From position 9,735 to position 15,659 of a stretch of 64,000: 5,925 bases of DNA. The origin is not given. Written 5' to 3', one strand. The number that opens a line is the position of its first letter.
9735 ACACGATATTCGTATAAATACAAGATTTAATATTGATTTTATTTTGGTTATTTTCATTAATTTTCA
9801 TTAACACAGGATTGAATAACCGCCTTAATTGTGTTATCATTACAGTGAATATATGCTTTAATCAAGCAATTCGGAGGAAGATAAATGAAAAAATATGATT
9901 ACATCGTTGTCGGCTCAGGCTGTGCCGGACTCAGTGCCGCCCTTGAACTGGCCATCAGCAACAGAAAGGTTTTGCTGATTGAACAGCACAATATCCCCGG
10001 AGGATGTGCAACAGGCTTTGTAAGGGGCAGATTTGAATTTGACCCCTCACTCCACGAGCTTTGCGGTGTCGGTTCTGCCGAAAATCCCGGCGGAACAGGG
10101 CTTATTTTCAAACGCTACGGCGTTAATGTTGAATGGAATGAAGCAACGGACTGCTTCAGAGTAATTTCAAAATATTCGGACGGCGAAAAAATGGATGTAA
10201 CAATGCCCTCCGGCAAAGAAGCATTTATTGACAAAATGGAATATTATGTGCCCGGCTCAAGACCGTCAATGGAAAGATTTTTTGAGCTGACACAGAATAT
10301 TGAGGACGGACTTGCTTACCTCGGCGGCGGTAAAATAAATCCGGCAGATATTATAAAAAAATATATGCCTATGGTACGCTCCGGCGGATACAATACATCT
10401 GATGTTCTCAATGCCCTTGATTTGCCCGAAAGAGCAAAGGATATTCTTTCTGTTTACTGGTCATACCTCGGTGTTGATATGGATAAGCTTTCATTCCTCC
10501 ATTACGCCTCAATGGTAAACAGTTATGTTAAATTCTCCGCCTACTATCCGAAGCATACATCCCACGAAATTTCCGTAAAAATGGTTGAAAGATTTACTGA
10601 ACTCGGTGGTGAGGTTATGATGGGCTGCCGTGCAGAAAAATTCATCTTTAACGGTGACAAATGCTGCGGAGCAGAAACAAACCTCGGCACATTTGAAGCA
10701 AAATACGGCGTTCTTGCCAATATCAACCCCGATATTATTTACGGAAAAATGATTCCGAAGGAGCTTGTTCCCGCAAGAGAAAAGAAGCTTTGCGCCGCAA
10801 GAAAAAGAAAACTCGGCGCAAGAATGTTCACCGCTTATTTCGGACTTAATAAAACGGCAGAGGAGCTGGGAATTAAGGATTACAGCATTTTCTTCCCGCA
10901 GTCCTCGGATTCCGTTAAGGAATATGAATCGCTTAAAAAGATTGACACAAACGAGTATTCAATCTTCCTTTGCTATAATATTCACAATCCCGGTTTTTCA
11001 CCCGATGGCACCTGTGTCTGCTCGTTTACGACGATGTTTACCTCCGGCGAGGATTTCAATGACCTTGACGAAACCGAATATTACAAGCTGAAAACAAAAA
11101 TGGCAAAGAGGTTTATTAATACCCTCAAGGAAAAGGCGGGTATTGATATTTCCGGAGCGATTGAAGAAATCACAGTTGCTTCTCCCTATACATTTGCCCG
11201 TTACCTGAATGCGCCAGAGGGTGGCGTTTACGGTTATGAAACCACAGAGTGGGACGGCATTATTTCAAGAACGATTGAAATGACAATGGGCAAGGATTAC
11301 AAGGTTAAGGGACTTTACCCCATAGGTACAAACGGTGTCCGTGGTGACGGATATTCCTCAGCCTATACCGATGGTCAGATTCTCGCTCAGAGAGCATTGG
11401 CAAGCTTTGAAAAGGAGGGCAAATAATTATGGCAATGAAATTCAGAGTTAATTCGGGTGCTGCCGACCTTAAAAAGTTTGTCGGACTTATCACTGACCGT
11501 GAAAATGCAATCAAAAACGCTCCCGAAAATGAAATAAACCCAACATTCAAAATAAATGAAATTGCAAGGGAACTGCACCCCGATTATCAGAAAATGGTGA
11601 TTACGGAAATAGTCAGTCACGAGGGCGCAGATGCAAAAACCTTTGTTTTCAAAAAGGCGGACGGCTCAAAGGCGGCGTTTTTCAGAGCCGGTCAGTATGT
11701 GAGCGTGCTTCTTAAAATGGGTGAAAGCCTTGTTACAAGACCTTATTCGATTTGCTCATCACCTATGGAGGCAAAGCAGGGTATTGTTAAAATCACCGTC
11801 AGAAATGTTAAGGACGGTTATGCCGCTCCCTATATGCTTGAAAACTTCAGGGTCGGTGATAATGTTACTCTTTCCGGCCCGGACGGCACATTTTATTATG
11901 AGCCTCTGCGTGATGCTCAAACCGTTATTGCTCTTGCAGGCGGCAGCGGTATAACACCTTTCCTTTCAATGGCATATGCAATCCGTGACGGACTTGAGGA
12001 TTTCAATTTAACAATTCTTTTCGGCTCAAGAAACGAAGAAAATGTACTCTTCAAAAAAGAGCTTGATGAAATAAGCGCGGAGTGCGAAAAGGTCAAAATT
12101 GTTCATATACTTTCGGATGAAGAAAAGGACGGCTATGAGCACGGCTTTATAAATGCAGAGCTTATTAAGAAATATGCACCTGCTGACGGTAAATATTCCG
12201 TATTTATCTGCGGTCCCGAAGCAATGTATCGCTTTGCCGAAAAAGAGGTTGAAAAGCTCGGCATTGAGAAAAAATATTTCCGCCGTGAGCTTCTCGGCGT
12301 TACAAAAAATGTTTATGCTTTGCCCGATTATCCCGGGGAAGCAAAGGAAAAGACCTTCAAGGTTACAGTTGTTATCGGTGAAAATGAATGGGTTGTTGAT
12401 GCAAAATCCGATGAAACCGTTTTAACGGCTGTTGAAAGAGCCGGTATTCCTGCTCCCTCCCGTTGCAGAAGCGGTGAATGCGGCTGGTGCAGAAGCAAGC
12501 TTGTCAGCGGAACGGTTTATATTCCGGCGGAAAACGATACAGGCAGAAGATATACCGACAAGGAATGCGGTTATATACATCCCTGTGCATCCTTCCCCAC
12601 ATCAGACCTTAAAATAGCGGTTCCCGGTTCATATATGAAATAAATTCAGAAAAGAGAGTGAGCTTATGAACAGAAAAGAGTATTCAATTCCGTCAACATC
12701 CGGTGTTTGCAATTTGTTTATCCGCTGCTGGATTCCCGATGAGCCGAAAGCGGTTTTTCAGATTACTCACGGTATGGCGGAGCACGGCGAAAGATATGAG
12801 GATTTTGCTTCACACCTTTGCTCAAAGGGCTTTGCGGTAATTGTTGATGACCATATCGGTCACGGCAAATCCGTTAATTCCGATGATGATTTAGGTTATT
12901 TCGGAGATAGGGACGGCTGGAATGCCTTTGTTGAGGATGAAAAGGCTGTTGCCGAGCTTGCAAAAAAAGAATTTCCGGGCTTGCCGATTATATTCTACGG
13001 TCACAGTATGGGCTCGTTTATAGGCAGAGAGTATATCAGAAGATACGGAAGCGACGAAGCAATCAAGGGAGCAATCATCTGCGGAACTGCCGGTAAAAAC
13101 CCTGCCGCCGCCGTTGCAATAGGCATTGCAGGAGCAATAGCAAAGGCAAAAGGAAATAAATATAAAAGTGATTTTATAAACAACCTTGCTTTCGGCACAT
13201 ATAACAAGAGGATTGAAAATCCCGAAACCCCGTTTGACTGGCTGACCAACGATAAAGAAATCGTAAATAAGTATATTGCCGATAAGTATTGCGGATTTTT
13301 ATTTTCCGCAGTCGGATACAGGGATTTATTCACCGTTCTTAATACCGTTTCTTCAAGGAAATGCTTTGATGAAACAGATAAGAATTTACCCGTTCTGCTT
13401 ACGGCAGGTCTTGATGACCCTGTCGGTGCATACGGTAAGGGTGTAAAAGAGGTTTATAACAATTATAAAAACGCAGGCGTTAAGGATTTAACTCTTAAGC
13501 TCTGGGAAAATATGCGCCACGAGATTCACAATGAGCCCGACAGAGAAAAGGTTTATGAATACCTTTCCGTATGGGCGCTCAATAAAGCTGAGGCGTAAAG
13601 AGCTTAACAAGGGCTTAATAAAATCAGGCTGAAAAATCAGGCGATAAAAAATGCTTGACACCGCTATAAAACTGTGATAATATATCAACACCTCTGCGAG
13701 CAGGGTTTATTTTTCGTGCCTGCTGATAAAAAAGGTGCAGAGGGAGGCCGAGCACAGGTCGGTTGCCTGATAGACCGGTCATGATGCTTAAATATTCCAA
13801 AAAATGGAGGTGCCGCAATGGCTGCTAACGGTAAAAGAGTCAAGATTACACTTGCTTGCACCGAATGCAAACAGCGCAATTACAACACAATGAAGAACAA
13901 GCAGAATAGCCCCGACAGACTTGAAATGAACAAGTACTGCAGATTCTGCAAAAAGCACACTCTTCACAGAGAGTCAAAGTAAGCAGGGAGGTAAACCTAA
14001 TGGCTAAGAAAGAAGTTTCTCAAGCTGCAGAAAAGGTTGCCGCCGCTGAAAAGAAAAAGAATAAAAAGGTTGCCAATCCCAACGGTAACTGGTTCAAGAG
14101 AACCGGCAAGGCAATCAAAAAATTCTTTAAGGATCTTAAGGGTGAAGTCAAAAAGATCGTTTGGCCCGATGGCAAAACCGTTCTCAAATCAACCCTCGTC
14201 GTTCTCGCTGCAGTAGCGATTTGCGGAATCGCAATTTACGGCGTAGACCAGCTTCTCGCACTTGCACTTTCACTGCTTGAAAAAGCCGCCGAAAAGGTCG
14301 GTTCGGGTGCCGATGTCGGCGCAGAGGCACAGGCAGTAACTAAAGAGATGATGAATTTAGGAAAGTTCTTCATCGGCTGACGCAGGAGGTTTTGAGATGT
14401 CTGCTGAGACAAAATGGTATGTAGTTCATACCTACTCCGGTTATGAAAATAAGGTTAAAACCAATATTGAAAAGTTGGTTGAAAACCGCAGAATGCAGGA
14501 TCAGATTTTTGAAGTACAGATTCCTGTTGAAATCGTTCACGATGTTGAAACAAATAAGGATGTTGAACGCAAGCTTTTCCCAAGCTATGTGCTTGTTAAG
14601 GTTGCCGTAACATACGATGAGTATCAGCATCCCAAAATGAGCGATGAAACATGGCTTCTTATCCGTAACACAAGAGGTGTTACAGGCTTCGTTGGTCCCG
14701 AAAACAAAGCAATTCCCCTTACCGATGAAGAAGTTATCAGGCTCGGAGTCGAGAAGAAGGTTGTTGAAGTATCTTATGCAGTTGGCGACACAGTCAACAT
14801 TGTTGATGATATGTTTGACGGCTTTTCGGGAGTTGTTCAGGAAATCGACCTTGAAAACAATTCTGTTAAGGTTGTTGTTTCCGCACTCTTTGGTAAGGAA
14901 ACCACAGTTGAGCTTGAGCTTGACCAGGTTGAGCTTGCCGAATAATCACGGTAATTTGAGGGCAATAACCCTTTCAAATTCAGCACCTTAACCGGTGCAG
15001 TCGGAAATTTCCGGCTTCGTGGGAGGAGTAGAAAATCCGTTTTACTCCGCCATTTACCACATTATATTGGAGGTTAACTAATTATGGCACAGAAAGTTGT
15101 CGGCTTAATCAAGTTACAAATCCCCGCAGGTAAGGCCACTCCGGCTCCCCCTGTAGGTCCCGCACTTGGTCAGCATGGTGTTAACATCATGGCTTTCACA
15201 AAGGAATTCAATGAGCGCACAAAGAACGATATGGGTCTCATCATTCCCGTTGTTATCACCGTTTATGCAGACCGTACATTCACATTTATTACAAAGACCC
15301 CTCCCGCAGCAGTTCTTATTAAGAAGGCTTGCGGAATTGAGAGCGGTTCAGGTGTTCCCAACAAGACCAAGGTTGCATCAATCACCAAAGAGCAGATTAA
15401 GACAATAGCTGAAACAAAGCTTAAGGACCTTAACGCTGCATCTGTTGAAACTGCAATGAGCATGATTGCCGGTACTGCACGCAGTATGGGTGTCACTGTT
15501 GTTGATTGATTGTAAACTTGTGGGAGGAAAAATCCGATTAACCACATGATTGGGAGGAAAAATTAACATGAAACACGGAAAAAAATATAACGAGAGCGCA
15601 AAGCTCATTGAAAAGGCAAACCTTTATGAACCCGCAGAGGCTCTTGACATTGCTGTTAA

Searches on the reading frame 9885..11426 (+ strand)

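Call 8: search_protein_families(library=pfam, proteins=[window:9885-11426:+])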
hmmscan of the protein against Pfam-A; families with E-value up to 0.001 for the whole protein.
window:9885-11426:+ (513 aa): 7 families
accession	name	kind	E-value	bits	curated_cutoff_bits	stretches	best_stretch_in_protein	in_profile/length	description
PF13450.12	NAD_binding_8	-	3.9e-10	40.3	21.9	1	8-61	1-54/68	NAD(P)-binding Rossmann-like domain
PF01266.30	DAO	-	3.2e-09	37.2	27.9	1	5-90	1-87/353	FAD dependent oxidoreductase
PF12831.13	FAD_oxidored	-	2.8e-07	30.6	27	1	5-48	1-44/416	FAD dependent oxidoreductase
PF00890.30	FAD_binding_2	-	3.6e-07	30.2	20.4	1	5-40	1-36/414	FAD binding domain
PF07992.20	Pyr_redox_2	-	5e-06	26.6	26.1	1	4-94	1-79/291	Pyridine nucleotide-disulphide oxidoreductase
PF01946.23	Thi4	-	2.2e-05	24.2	26.2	1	4-43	18-58/235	Thi4 family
PF03486.20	HI0933_like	-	0.00015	21.7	50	0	5-39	2-36/244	HI0933-like protein Rossmann domain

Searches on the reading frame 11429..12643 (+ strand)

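Call 8: search_protein_families(library=pfam, proteins=[window:11429-12643:+])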
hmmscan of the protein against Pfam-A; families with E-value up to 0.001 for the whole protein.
window:11429-12643:+ (404 aa): 3 families
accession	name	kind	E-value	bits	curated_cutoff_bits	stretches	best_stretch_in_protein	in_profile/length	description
PF00175.26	NAD_binding_1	-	3.7e-20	73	22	1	169-271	2-108/109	Oxidoreductase NAD-binding domain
PF00970.30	FAD_binding_6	-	3.2e-13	50.3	21.1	1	66-157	11-99/99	Oxidoreductase FAD-binding domain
PF00111.32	Fer2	-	8.7e-10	38.8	21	1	320-390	7-76/77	2Fe-2S iron-sulfur cluster binding domain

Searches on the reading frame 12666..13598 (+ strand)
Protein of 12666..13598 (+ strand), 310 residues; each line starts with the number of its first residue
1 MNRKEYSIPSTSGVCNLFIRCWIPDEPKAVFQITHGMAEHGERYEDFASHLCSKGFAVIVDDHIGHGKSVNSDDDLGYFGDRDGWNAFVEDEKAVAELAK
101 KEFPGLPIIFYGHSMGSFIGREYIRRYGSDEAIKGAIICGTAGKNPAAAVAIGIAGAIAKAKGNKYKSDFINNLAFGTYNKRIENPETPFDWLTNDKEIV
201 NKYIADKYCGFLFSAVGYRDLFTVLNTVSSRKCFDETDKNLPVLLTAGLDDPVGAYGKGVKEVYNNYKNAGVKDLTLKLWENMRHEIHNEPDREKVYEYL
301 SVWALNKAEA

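Call 8: search_protein_families(library=pfam, proteins=[window:12666-13598:+])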
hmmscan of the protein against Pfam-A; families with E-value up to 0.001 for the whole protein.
window:12666-13598:+ (310 aa): 4 families
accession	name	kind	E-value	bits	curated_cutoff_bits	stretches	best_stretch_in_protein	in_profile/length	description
PF12146.15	Hydrolase_4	-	4.2e-43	147.8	27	1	26-292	2-239/239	Serine aminopeptidase, S33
PF00561.26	Abhydrolase_1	-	5e-11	43.2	25.8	1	33-253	5-212/245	alpha/beta hydrolase fold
PF12697.13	Abhydrolase_6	-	4.3e-05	24.7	26.3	1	35-159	5-113/217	Alpha/beta hydrolase family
PF10230.15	LIDHydrolase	-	8.2e-05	22.9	27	1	44-141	18-119/262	Lipid-droplet associated hydrolase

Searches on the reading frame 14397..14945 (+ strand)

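Call 8: search_protein_families(library=pfam, proteins=[window:14397-14945:+])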
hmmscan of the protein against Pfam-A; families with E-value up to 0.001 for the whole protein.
window:14397-14945:+ (182 aa): 1 family
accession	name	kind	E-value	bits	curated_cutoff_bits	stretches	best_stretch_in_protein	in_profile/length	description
PF02357.24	NusG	-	3.4e-24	85.6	22.2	1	6-116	2-92/93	Transcription termination factor nusG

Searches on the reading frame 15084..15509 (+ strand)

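Call 8: search_protein_families(library=pfam, proteins=[window:15084-15509:+])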
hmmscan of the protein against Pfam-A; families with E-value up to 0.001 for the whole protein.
window:15084-15509:+ (141 aa): 2 families
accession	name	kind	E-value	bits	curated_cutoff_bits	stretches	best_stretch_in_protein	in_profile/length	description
PF03946.19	Ribosomal_L11_N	-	2.3e-30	104.5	32.9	1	9-66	1-58/58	Ribosomal protein L11, N-terminal domain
PF00298.24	Ribosomal_L11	-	2.6e-28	98.7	21.4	1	71-139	1-69/69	Ribosomal protein L11, RNA binding domain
